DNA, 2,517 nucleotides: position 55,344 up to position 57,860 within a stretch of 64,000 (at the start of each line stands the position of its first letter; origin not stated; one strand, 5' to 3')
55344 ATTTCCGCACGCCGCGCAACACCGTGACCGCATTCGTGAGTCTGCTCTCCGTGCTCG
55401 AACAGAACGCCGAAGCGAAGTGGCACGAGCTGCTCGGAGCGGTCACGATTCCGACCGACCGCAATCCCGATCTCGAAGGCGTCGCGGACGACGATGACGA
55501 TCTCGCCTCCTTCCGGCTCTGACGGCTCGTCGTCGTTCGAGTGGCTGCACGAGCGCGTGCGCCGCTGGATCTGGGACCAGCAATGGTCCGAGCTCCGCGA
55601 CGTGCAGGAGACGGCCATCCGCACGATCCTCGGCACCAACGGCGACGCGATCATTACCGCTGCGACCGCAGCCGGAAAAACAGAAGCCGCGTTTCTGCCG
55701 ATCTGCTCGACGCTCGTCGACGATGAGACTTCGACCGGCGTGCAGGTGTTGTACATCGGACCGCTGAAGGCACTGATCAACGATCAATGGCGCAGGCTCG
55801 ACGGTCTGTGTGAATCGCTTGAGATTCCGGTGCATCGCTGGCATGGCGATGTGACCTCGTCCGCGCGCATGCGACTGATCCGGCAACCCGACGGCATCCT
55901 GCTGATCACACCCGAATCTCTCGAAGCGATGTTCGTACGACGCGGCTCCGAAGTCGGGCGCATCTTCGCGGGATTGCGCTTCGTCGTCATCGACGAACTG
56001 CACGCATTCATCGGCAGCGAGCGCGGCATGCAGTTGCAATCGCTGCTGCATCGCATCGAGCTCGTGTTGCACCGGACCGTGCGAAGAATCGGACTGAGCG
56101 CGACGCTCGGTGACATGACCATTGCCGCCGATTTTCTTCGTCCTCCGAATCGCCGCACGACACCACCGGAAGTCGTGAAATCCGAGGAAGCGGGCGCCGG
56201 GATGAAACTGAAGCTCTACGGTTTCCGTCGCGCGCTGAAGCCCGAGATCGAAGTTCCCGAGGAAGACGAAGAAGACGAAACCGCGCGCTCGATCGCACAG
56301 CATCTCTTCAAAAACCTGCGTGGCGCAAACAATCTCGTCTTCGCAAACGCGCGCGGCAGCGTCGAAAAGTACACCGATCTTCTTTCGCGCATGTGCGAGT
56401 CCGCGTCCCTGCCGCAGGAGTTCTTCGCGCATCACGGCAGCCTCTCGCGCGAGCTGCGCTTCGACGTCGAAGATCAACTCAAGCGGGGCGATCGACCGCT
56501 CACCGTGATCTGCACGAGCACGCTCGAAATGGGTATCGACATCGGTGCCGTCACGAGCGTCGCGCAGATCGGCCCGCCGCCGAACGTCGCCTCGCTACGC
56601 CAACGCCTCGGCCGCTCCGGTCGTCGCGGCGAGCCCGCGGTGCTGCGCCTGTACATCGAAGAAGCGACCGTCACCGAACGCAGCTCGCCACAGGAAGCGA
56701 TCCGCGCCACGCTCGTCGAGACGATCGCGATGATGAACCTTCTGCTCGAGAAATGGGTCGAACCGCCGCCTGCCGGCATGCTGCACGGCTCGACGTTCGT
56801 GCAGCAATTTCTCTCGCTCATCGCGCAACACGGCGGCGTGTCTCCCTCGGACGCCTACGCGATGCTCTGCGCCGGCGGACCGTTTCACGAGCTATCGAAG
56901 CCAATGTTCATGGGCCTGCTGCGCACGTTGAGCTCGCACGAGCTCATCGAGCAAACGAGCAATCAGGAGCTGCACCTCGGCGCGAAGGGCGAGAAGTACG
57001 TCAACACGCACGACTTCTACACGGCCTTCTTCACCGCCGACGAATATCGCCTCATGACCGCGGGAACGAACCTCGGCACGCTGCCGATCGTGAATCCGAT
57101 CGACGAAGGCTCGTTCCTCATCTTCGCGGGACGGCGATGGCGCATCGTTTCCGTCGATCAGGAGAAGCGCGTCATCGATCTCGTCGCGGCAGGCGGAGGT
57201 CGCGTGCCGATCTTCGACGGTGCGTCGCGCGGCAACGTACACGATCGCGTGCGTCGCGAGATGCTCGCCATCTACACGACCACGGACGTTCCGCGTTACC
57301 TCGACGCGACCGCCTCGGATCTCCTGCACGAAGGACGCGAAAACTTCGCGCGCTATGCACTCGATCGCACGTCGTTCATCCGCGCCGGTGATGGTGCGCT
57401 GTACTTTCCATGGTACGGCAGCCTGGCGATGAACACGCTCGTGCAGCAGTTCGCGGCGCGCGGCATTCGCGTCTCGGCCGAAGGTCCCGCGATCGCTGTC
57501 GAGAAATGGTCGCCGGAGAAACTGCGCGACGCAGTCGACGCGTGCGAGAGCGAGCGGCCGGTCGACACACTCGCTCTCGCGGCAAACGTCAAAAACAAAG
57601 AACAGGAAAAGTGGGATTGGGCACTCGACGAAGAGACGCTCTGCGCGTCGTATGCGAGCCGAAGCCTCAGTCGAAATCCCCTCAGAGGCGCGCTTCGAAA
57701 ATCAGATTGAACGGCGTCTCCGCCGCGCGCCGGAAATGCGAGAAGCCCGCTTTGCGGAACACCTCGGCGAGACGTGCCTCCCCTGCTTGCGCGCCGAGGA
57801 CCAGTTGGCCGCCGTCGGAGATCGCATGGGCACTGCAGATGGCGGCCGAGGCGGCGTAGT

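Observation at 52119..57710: Three-gene TerB-N/TerB/TerB-C + P-loop ATPase + Lhr-like helicase operon (Shango-type candidate anti-phage system)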

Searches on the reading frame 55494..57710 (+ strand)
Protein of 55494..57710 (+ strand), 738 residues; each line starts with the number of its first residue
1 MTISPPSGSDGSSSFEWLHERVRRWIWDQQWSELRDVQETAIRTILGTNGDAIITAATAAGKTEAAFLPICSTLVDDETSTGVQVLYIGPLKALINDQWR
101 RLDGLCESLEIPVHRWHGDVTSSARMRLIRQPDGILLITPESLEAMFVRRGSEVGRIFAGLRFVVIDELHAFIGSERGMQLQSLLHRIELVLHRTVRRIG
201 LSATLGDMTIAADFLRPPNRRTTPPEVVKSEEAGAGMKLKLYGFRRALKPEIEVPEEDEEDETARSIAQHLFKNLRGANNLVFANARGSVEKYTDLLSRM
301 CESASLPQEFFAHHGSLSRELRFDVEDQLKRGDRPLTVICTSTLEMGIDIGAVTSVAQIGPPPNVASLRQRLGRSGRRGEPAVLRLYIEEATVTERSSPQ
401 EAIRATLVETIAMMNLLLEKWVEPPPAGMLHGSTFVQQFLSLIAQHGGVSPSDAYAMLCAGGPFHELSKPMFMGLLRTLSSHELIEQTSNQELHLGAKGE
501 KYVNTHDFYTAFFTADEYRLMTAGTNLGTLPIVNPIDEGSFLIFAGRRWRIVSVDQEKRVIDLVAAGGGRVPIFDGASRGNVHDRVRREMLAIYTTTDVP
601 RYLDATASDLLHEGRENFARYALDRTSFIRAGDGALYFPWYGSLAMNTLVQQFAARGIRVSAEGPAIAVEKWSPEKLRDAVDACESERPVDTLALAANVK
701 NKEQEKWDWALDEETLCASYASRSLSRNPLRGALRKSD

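Call 7: search_protein_families(library=pfam, proteins=[window:55494-57710:+], max_evalue=0.01)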
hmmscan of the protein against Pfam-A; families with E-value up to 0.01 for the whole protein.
window:55494-57710:+ (738 aa): 3 families
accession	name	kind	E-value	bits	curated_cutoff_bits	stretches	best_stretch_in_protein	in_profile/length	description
PF00270.35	DEAD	-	6.7e-30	104.5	26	1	36-206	2-161/167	DEAD/DEAH box helicase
PF00271.37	Helicase_C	-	5.1e-17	62.6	23.5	1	270-379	8-110/110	Helicase conserved C-terminal domain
PF22590.2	Cas3-like_C_2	-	0.00037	21.2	27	1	289-378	11-104/106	CRISPR-associated nuclease/helicase Cas3, C-terminal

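Call 8: search_protein_families(library=padloc, proteins=[window:55494-57710:+], max_evalue=0.01)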
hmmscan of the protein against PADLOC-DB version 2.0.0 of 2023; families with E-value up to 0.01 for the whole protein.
window:55494-57710:+ (738 aa): 60 families (the best 25 are shown)
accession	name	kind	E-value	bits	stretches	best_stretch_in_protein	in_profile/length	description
PDLC03960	SngC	-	3e-263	873.9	1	12-726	3-709/720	-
PDLC02503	BrxHI|BrxHII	-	4.9e-118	393.3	1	13-723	3-677/698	BrxHI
PDLC02501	BrxHI|BrxHII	-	7.3e-72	240.7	1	30-637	20-595/925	BrxHI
PDLC02897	DpdJ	-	2.9e-37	126.1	1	16-378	83-451/1570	DpdJ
PDLC00037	DruE3|DruE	-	1.9e-27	93.5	2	324-384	1047-1106/2055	SNF2 family N-terminal domain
PDLC00035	DruE3|DruE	-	2.3e-26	89.9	2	51-211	121-305/1460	SNF2 family N-terminal domain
PDLC00036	DruE3|DruE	-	6.3e-21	71.2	2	40-206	99-286/2023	SNF2 family N-terminal domain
PDLC00192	HamB1|HamB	-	6.8e-20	68.3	2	32-205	267-434/1104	DEAD-box helicase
PDLC02864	DpdF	-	1.5e-16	58.4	1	31-393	20-343/610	DpdF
PDLC02896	DpdJ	-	1.6e-16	57.3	3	124-207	328-414/1487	DpdJ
PDLC00013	DruE1|DruE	-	1.1e-15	54.6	2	320-380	1068-1128/1776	SNF2 family N-terminal domain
PDLC00188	HamB1|HamB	-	4.7e-14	49.4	2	52-206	261-410/1037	DEAD-box helicase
PDLC01252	Cas3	-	9.5e-14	49.5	1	53-388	3-297/324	CAS-I; effector_G3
PDLC00015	DruE2|DruE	-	1.8e-13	47.2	2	341-382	1177-1218/1887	SNF2 family N-terminal domain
PDLC02870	DpdF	-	1.9e-13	47.8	1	31-394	11-336/534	DpdF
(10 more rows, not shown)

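Call 27: search_solved_structures(query=window:55494-57710:+, max_evalue=0.001)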
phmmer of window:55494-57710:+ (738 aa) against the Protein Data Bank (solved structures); distinct sequences matched with E-value up to 0.001: 102 (the best 60 are shown).
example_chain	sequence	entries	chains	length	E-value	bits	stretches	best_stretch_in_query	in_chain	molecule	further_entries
5v9x_A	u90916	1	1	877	1.6e-33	118.9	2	47-225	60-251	ATP-dependent DNA helicase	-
7lhl_A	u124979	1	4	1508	2.1e-33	118.6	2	48-225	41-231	ATP-dependent DNA helicase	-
6znp_A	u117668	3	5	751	1.1e-24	89.7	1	18-384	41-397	Uncharacterized ATP-dependent helicase YprA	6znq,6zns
8alz_B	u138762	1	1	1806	3.1e-22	81.6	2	31-216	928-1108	Activating signal cointegrator 1 complex subunit 3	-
6qv3_A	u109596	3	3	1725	9.8e-20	73.4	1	34-217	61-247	Pre-mRNA splicing helicase-like protein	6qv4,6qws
5m59_A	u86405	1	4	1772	1.1e-19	73.3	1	34-217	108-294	Pre-mRNA splicing helicase-like protein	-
9tu7_Y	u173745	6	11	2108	7.3e-18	67.2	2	38-191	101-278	DEAD/DEAH box helicase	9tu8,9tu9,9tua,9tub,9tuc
7zpq_CA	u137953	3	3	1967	1.2e-17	66.5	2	34-216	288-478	SLH1 isoform 1 | RQC trigger complex helicase SLH1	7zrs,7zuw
6qdv_B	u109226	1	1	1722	2.3e-15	58.9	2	33-217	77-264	U5 small nuclear ribonucleoprotein 200 kDa helicase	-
4f91_B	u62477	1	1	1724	2.3e-15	58.9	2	33-217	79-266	U5 small nuclear ribonucleoprotein 200 kDa helicase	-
4f92_B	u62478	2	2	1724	2.3e-15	58.9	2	33-217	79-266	U5 small nuclear ribonucleoprotein 200 kDa helicase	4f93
5urj_A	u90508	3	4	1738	2.4e-15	58.9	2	33-217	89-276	U5 small nuclear ribonucleoprotein 200 kDa helicase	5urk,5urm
4kit_B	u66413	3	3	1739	2.4e-15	58.9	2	33-217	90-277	U5 small nuclear ribonucleoprotein 200 kDa helicase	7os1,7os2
6s8q_B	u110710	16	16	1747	2.5e-15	58.9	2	33-217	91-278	U5 small nuclear ribonucleoprotein 200 kDa helicase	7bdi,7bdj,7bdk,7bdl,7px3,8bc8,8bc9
6s9i_B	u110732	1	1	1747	2.7e-15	58.7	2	33-217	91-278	U5 small nuclear ribonucleoprotein 200 kDa helicase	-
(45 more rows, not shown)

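Call 42: search_protein_families(library=ncbifam, proteins=[window:55494-57710:+], max_evalue=0.001)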
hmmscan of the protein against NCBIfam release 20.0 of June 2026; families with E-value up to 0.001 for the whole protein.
window:55494-57710:+ (738 aa): 24 families
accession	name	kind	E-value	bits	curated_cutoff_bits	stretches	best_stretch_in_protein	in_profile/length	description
TIGR04121.1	DEXH_lig_assoc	equivalog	3.1e-68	230.3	850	1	21-577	2-544/804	ligase-associated DNA damage response DEXH box helicase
NF010338.0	PRK13767.1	equivalog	2e-58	198.4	849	1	15-378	16-385/877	ATP-dependent helicase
NF007284.0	PRK09751.1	equivalog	4.5e-37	126.9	1496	2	30-297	26-312/1538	ATP-dependent helicase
TIGR03817.1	DECH_helic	hypoth_equivalog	3.6e-32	111.5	874.1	1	16-386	19-381/742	helicase/secretion neighborhood putative DEAH-box helicase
TIGR00614.1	recQ_fam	subfamily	1.8e-13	50.1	219.8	1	31-395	9-337/470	RecQ family ATP-dependent DNA helicase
NF041067.1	DpdJ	equivalog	5e-13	47.6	800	1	125-207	322-407/1482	protein DpdJ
NF001308.0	PRK00254.1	equivalog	5.7e-13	48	1216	1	19-216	9-190/720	ATP-dependent DNA helicase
TIGR02621.3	cas3_GSU0051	exception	7.1e-13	48.3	400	1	38-391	18-387/854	type I-G CRISPR-associated helicase/endonuclease Cas3g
NF002251.0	PRK01172.1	equivalog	5.5e-12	44.7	891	1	32-215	21-189/674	ATP-dependent DNA helicase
NF040935.1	helicase_Hel308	equivalog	8.4e-12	44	1200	1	19-216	12-192/704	ATP-dependent DNA helicase Hel308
NF002654.0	PRK02362.1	equivalog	2.2e-11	42.8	887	1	21-216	11-192/739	ATP-dependent DNA helicase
NF053631.1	RNA_helic_CshA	equivalog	3.6e-11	42.6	646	1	18-168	6-149/434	degradosome RNA helicase CshA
TIGR01587.1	cas3_core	equivalog_domain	4.1e-11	42.6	102.45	1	53-390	3-333/358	CRISPR-associated helicase Cas3'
TIGR01389.1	recQ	equivalog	1.3e-09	37.1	640.2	1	264-385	212-325/591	DNA helicase RecQ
NF053711.1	RNA_heli_RhlE1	exception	3.1e-09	36.1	750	1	29-380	19-340/434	RNA helicase RhlE1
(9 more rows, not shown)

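Call 45: find_homologous_proteins(query=window:55494-57710:+, max_evalue=1e-20)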
Query window:55494-57710:+ (738 aa): 8000 proteins with E <= 1e-20 among 8000 candidates; the best 120 are listed.
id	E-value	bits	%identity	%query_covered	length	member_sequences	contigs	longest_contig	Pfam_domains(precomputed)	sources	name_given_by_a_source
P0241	0.0e+0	1672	100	100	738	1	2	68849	PF00270.36,PF00271.38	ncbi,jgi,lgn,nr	ncbi:MAG TPA: DEAD/DEAH box helicase [Thermoanaerobaculia bacterium]|jgi:ATP-dependent Lhr-like heli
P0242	0.0e+0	1337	81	99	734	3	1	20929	PF00270.36,PF00271.38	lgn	-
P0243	0.0e+0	1328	80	97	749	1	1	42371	PF00270.36,PF00271.38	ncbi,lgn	-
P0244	0.0e+0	1310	80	98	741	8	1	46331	PF00270.36,PF00271.38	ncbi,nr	ncbi:MAG TPA: DEAD/DEAH box helicase [Thermoanaerobaculia bacterium]|nr:DEAD/DEAH box helicase [Ther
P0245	0.0e+0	1307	79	99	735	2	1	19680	PF00270.36,PF00271.38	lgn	-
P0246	0.0e+0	1296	79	99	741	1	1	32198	PF00270.36,PF00271.38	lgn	-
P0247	0.0e+0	1294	77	98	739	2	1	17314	PF00270.36,PF00271.38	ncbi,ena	ncbi:MAG TPA: DEAD/DEAH box helicase [Thermoanaerobaculia bacterium]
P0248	0.0e+0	1277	78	99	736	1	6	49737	PF00270.36,PF00271.38,PF04851.22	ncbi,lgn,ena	-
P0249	0.0e+0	1272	77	99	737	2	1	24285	PF00270.36,PF00271.38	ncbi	-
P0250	0.0e+0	1269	77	98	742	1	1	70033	PF00270.36,PF00271.38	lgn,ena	-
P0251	0.0e+0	1268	77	99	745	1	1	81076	PF00270.36,PF00271.38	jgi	jgi:ATP-dependent Lhr-like helicase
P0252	0.0e+0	1267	76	98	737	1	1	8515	PF00270.36,PF00271.38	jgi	jgi:ATP-dependent Lhr-like helicase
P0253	0.0e+0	1263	77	97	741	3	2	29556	PF00270.36,PF00271.38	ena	-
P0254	0.0e+0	1258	76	98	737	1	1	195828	PF00270.36,PF00271.38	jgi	jgi:ATP-dependent Lhr-like helicase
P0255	0.0e+0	1256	77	98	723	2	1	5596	PF00270.36,PF00271.38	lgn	-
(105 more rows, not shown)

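Call 65: predict_structure(alignment_id=A3)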
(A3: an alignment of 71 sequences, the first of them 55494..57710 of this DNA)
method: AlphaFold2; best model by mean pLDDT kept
length: 738 residues; sequences in the alignment: 71
mean_pLDDT: 86.6   pTM: 0.85
mean pLDDT of the five models: 86.6, 84.6, 83.3, 82.0, 79.5
residues with pLDDT >= 90: 402; 70-90: 261; 50-70: 54; < 50: 21
segments of 3 or more residues with pLDDT < 50: 1-11, 252-258, 736-738
pLDDT, mean of each block of 10 residues (from residue 1): 36 79 86 77 89 78 88 84 92 67 86 85 87 93 93 93 91 88 95 94 79 86 84 76 85 50 91 92 90 94 93 88 86 89 68 87 87 78 93 88 94 93 82 95 96 95 92 97 96 96 88 76 90 75 90 89 88 66 93 94 97 96 92 92 93 92 91 95 90 91 89 95 89 53
secondary structure, 60 per line:
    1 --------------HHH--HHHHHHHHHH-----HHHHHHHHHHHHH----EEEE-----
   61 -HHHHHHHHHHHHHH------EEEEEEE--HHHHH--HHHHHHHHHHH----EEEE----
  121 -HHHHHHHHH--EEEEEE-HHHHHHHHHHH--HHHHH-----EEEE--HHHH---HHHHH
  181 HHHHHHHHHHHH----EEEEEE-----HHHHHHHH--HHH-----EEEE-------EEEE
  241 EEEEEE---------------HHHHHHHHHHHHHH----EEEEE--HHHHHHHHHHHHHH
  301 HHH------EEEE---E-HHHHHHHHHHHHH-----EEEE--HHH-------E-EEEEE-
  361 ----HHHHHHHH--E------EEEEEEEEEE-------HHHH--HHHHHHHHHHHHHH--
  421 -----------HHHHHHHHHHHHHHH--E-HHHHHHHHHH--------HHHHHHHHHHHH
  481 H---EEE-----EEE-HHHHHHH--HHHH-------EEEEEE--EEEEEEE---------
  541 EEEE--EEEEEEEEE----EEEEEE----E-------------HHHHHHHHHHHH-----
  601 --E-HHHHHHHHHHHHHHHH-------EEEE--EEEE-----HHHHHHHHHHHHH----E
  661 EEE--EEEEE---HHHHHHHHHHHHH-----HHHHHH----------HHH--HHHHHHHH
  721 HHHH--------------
elements in order (helices of 4 or more, strands of 3 or more residues): H20-29 H35-47 E52-55 H62-75 E82-88 H91-95 H98-108 E113-116 H122-130 E133-138 H140-150 H153-157 E163-166 H169-172 H176-192 E197-202 H208-215 E226-229 E237-246 H262-275 E280-284 H287-303 E310-313 H319-331 E337-340 E355-359 H365-372 E382-391 H399-402 H405-418 H432-446 H451-460 H469-481 E485-487 E493-495 H497-503 H506-509 E517-522 E525-531 E541-544 E547-555 E560-565 H584-595 H605-620 E628-631 E634-637 H643-655 E660-663 E666-670 H674-686 H692-697 H713-724

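Call 67: fold_search(model_id=the predicted structure, library=pdb)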
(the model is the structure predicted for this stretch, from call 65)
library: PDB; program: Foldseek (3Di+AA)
matches with E <= 10: 1670; with E <= 0.001: 795
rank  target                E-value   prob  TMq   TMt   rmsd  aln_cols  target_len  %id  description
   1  5v9x_A                3.2e-28  1.00  0.66  0.63   8.6       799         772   21  Structure of Mycobacterium smegmatis helicase Lhr bound to ssDNA and AMP-PNP (released 2017-12-06)
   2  6znq_B                3.1e-23  1.00  0.56  0.58  10.5       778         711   14  Crystal Structure of DUF1998 helicase MrfA bound to DNA and AMPPNP (released 2020-11-25)
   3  6znp_B                1.5e-22  1.00  0.57  0.60  12.0       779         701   15  Crystal Structure of DUF1998 helicase MrfA bound to DNA (released 2020-11-25)
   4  6znp_A                1.1e-21  1.00  0.57  0.57  10.9       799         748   14  Crystal Structure of DUF1998 helicase MrfA bound to DNA (released 2020-11-25)
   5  6zns                  6.9e-18  1.00  0.42  0.47  14.0       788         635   14  Crystal Structure of DUF1998 helicase MrfA (released 2020-11-25)
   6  2zj5                  6.6e-17  1.00  0.46  0.50   6.7       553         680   19  Archaeal DNA helicase Hjm complexed with ADP in form 1 (released 2009-02-10)
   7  4tmu_A                2.0e-16  1.00  0.41  0.58  20.8       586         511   18  Crystal structure of RecQ catalytic core from C. sakazakii bound to DNA (released 2015-03-11)
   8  6crm_A                3.4e-16  1.00  0.41  0.57  19.9       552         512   19  Crystal Structure of RecQ catalytic core from C. sakazakii bound to an unfolded G-quadruplex (released 2018-10-17)
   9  2zj8                  3.6e-16  1.00  0.46  0.48   6.0       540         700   18  Archaeal DNA helicase Hjm apo state in form 2 (released 2009-02-10)
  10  3sqw_A                3.6e-16  1.00  0.43  0.60  13.5       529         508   15  Structure of Mss116p (NTE deletion) bound to ssRNA and AMP-PNP (released 2011-10-12)
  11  3i5x_A                4.5e-16  1.00  0.42  0.58  12.0       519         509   16  Structure of Mss116p bound to ssRNA and AMP-PNP (released 2009-09-08)
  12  4q48_B                4.5e-16  1.00  0.38  0.53  17.1       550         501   17  Structure of the RecQ Catalytic Core from Deinococcus radiodurans (released 2015-05-20)
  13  5m59_G                1.1e-15  1.00  0.47  0.22   7.5       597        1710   18  Crystal structure of Chaetomium thermophilum Brr2 helicase core in complex with Prp8 Jab1 domain (released 2016-12-21)
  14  5m59_A                1.1e-15  1.00  0.46  0.22   7.8       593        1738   19  Crystal structure of Chaetomium thermophilum Brr2 helicase core in complex with Prp8 Jab1 domain (released 2016-12-21)
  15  6qws                  1.3e-15  1.00  0.47  0.23   7.3       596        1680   19  Crystal structure of the Ski2 RNA-helicase Brr2 from Chaetomium thermophilum in the apo state (released 2020-01-15)
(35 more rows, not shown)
